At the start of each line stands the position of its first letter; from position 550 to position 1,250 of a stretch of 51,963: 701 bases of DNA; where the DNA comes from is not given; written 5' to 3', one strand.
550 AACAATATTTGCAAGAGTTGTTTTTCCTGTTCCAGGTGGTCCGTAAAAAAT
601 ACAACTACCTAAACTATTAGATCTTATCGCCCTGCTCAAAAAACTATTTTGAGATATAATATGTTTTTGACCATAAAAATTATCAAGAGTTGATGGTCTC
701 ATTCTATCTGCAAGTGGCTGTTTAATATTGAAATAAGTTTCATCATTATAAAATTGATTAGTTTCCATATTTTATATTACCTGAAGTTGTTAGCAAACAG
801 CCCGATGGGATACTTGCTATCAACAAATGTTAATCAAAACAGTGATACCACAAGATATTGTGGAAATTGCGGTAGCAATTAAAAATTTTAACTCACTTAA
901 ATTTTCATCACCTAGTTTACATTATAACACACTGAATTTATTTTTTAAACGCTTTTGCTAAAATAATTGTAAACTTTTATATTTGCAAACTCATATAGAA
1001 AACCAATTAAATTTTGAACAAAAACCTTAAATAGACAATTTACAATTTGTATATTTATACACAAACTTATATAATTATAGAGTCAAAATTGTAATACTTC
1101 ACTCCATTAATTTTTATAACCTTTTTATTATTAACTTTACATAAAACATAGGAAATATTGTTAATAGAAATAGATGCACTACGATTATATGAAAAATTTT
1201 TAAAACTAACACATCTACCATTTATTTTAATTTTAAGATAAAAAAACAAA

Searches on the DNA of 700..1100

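Call 70: search_rna_families(source=window, start=700, end=1100, threshold=evalue, max_evalue=1)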
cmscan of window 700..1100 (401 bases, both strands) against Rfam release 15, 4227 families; matches with E-value up to 1: 0.
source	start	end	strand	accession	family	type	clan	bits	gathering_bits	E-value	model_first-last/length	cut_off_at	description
